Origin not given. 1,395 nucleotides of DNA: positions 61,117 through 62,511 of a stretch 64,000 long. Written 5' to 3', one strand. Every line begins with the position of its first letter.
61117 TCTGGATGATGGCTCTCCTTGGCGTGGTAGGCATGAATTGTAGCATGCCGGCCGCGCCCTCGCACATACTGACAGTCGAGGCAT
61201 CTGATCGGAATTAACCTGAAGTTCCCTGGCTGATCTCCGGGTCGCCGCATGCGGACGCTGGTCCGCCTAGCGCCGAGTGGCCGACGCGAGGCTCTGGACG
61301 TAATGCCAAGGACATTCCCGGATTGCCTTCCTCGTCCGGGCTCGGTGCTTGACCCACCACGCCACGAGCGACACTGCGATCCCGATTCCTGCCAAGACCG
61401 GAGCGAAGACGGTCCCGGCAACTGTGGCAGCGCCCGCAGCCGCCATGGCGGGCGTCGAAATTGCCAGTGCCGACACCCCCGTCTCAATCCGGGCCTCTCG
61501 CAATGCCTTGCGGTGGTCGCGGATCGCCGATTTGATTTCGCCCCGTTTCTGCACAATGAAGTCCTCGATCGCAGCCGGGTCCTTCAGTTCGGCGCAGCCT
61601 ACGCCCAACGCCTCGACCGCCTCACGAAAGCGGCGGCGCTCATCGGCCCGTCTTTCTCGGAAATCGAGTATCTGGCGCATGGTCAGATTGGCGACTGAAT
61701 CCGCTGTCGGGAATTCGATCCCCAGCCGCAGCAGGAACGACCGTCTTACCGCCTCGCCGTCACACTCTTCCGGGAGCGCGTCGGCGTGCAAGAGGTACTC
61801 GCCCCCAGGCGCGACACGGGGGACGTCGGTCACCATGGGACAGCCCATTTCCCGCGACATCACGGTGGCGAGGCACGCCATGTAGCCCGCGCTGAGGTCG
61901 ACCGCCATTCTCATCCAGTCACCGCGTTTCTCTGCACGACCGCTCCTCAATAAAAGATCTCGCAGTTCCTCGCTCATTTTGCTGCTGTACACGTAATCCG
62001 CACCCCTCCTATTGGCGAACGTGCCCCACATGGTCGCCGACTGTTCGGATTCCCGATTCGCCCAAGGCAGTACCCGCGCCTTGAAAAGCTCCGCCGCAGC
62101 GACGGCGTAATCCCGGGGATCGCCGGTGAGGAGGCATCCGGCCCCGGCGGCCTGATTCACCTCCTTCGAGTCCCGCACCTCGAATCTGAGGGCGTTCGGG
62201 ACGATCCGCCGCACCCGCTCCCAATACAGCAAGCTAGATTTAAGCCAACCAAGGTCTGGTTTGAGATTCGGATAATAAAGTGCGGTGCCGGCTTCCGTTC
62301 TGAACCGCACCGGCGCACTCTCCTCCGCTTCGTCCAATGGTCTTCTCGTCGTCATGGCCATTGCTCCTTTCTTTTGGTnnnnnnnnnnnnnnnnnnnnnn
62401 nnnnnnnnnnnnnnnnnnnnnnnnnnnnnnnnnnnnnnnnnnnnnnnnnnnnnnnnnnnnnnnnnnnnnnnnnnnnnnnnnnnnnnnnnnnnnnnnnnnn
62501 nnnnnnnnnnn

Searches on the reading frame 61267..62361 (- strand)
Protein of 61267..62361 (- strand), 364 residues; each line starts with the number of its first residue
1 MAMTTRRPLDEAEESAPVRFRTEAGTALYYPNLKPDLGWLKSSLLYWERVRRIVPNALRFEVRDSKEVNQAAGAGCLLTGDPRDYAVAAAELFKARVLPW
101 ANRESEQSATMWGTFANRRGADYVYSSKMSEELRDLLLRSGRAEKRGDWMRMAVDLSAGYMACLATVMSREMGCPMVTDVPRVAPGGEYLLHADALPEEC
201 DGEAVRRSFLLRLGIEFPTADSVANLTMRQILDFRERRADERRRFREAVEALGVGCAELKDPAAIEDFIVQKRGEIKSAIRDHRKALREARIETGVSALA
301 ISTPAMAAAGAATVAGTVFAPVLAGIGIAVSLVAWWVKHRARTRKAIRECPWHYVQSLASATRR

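Call 3: search_protein_families(library=pfam, proteins=[window:61267-62361:-], max_evalue=0.1)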
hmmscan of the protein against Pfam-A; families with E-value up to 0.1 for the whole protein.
window:61267-62361:- (364 aa): 2 families
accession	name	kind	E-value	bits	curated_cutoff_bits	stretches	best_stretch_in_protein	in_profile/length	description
PF19749.4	DUF6236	-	1.8e-06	27.8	26.2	1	225-357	186-318/324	Family of unknown function (DUF6236)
PF13940.11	Ldr_toxin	-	0.049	14.1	27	0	320-338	16-33/35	Toxin Ldr, type I toxin-antitoxin system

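Call 4: search_protein_families(library=padloc, proteins=[window:61267-62361:-], max_evalue=0.1)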
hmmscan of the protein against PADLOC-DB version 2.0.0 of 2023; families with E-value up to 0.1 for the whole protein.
window:61267-62361:- (364 aa): 0 families

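Call 6: find_encoding_contigs(protein=window:61267-62361:-, flank=10000, max_places=10)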
Protein window:61267-62361:- (364 aa): no gene with exactly this product is on record in the collection.

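Call 7: search_protein_families(library=ncbifam, proteins=[window:61267-62361:-], max_evalue=0.1)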
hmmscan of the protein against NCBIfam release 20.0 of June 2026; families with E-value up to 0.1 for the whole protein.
window:61267-62361:- (364 aa): 0 families

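Call 24: find_homologous_proteins(query=window:61267-62361:-)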
Query window:61267-62361:- (364 aa): 11 proteins with E <= 0.001 among 8000 candidates.
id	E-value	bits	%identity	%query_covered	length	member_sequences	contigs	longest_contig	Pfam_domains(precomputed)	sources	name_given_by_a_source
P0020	3.5e-236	801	100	99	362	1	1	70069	PF19749.5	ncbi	-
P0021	6.8e-69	251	40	93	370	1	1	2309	PF19749.5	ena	-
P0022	4.3e-65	238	37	91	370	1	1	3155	-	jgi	jgi:hypothetical protein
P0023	5.3e-58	215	34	91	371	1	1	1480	-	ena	-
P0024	8.3e-57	211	37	92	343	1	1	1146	PF19749.5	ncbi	-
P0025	1.1e-53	201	34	92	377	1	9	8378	PF19749.5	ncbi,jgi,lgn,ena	jgi:hypothetical protein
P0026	1.1e-53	201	34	93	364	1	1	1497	PF19749.5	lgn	-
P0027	1.3e-49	187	32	92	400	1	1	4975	PF19749.5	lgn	-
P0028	7.1e-49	185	35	94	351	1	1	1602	PF19749.5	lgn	-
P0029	1.5e-45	174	34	92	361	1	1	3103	-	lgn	-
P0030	4.3e-40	156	32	95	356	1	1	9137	-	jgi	jgi:hypothetical protein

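Call 25: find_encoding_contigs(protein=P0025, flank=10000, max_places=6)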
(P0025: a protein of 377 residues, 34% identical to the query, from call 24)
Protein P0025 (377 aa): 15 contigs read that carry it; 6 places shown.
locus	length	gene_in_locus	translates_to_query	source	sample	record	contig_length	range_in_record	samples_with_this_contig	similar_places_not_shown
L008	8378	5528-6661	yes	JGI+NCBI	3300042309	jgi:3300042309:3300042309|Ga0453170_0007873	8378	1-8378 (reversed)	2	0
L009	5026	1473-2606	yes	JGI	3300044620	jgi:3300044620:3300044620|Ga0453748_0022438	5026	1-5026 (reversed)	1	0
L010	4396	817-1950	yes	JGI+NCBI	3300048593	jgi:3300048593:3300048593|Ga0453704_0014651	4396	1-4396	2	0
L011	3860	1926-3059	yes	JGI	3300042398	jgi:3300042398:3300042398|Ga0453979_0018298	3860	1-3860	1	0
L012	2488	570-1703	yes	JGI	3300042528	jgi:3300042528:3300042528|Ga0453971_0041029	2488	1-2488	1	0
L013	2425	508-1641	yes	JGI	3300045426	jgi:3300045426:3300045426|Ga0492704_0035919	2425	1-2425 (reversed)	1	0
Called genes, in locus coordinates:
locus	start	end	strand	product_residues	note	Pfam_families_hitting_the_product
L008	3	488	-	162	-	?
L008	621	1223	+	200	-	PF02698:DUF218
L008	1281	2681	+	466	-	PF01425:Amidase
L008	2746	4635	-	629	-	PF03460:NIR_SIR_ferr, PF01077:NIR_SIR, PF03460:NIR_SIR_ferr, PF01077:NIR_SIR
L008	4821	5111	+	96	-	-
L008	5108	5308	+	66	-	-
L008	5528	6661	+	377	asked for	PF19749:DUF6236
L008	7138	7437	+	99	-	-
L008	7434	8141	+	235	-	-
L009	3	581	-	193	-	?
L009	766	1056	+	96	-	-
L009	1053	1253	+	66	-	-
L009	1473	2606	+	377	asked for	PF19749:DUF6236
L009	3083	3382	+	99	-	-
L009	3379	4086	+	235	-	-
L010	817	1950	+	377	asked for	PF19749:DUF6236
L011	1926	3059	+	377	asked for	PF19749:DUF6236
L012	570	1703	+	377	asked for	PF19749:DUF6236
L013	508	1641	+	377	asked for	PF19749:DUF6236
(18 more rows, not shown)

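Call 26: find_encoding_contigs(protein=P0030, flank=10000, max_places=4)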
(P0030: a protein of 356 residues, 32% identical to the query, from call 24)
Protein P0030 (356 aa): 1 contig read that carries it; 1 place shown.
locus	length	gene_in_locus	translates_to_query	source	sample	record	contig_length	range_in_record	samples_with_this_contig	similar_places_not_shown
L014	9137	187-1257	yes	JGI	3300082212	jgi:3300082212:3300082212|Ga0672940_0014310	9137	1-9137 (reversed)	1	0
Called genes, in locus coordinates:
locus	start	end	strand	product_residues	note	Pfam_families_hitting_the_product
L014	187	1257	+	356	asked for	-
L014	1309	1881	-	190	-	-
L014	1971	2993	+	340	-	PF00589:Phage_integrase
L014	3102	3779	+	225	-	-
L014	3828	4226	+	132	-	-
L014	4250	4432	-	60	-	-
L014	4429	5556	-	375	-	PF09511:RNA_lig_T4_1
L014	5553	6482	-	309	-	PF03767:Acid_phosphat_B, PF24694:LNS2_PITM1-3 (weak), PF25109:HAD_PNKP, PF13671:AAA_33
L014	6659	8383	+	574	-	PF03235:GmrSD_N, PF07510:GmrSD_C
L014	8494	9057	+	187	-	-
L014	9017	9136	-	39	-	?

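Call 41: find_encoding_contigs(protein=P0020, flank=10000, max_places=2)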
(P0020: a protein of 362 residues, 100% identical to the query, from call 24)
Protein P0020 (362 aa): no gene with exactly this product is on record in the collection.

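Call 69: predict_structure(alignment_id=A3)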
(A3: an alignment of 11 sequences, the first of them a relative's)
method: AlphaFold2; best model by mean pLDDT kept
length: 362 residues; sequences in the alignment: 11
mean_pLDDT: 67.0   pTM: 0.67
mean pLDDT of the five models: 67.0, 61.4, 61.4, 57.7, 55.4
residues with pLDDT >= 90: 87; 70-90: 112; 50-70: 43; < 50: 120
segments of 3 or more residues with pLDDT < 50: 1-20, 102-116, 193-207, 294-362
pLDDT, mean of each block of 10 residues (from residue 1): 30 38 81 88 89 86 92 93 95 81 44 53 93 95 93 88 89 75 66 43 43 68 90 89 76 62 73 79 82 45 35 33 31 38 35 29 33
secondary structure, 60 per line:
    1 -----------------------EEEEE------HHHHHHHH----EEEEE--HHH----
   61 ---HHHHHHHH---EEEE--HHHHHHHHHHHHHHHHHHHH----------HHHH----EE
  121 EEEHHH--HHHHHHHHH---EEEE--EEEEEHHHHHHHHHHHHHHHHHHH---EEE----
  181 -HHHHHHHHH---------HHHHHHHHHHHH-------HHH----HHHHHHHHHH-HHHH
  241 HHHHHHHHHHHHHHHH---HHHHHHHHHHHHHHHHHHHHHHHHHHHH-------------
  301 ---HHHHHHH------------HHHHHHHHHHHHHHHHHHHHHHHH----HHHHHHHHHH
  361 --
elements in order: E24-28 H35-42 E47-51 H64-71 E75-78 H81-100 H111-114 E119-123 H129-137 E141-144 E147-151 H152-170 E174-176 H182-190 H200-211 H226-235 H237-256 H260-287 H304-310 H323-346 H351-360

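Call 72: fold_search(model_id=the predicted structure, library=pdb)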
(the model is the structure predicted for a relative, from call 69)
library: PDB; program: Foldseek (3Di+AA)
matches with E <= 10: 390; with E <= 0.001: 0
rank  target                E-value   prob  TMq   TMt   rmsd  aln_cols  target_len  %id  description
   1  6z1n_B                5.3e-01  0.12  0.15  0.23  15.4       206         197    9  Structure of the human heterotetrameric cis-prenyltransferase complex (released 2020-10-21)
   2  9r08_B                6.9e-01  0.15  0.11  0.18  12.4       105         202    8  Structure of the human heterotetrameric cis-prenyltransferase complex harboring NgBR-S249A in complex with magnesium,  (released 2025-10-29)
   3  7kh7_B                7.2e-01  0.03  0.11  0.12  18.8       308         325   10  Crystal structure of Staphylococcus aureus ketol-acid reductoisomerase in complex with Mg2+, NADPH, and NSC116565 (released 2021-07-14)
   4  7pax_B                8.0e-01  0.11  0.10  0.16  13.3       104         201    9  Structure of the human heterotetrameric cis-prenyltransferase complex in complex with magnesium, FsPP and IPP (released 2022-06-01)
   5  7krg_F                8.4e-01  0.12  0.18  0.22  15.7       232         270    9  Crystal Structure of Mannitol Dehydrogenase (ChMDH) from Cladosporium herbarum in complex with NADP+ and Na (released 2022-02-23)
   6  7pay_B                8.4e-01  0.11  0.11  0.16  13.0       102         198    9  Structure of the human heterotetrameric cis-prenyltransferase complex in complex with magnesium and GGsPP (released 2022-06-01)
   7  7pb0_B                9.3e-01  0.13  0.11  0.18  12.1       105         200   10  Structure of the human heterotetrameric cis-prenyltransferase complex in complex with magnesium, GGsPP and IsPP (released 2022-06-01)
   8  7krg_B                9.3e-01  0.13  0.19  0.24  16.0       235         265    8  Crystal Structure of Mannitol Dehydrogenase (ChMDH) from Cladosporium herbarum in complex with NADP+ and Na (released 2022-02-23)
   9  9r0k_B                9.7e-01  0.10  0.15  0.24  14.9       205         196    9  Structure of the human heterotetrameric cis-prenyltransferase complex in its apo form (released 2025-10-29)
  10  1sny                  1.1e+00  0.18  0.12  0.17   8.1        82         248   13  Carbonyl reductase Sniffer of D. melanogaster (released 2004-09-28)
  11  4j3c_B                1.1e+00  0.06  0.12  0.16  12.9       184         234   14  Crystal structure of 16S ribosomal RNA methyltransferase RsmE (released 2013-02-20)
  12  7q3s                  1.2e+00  0.10  0.16  0.13  13.2       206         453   13  Crystal structure of UGT706F8 from Zea mays (released 2022-05-04)
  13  4j3c_A                1.2e+00  0.06  0.13  0.17  12.4       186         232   12  Crystal structure of 16S ribosomal RNA methyltransferase RsmE (released 2013-02-20)
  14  7krg_A                1.2e+00  0.11  0.20  0.24  15.3       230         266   10  Crystal Structure of Mannitol Dehydrogenase (ChMDH) from Cladosporium herbarum in complex with NADP+ and Na (released 2022-02-23)
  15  3ksu_A                1.2e+00  0.06  0.15  0.20  14.7       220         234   12  Crystal structure of short-chain dehydrogenase from oenococcus oeni psu-1 (released 2009-12-01)
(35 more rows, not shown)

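Call 94: search_protein_families(library=phrogs, proteins=[window:61267-62361:-], max_evalue=0.01)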
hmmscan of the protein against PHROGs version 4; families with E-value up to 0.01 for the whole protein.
window:61267-62361:- (364 aa): 0 families
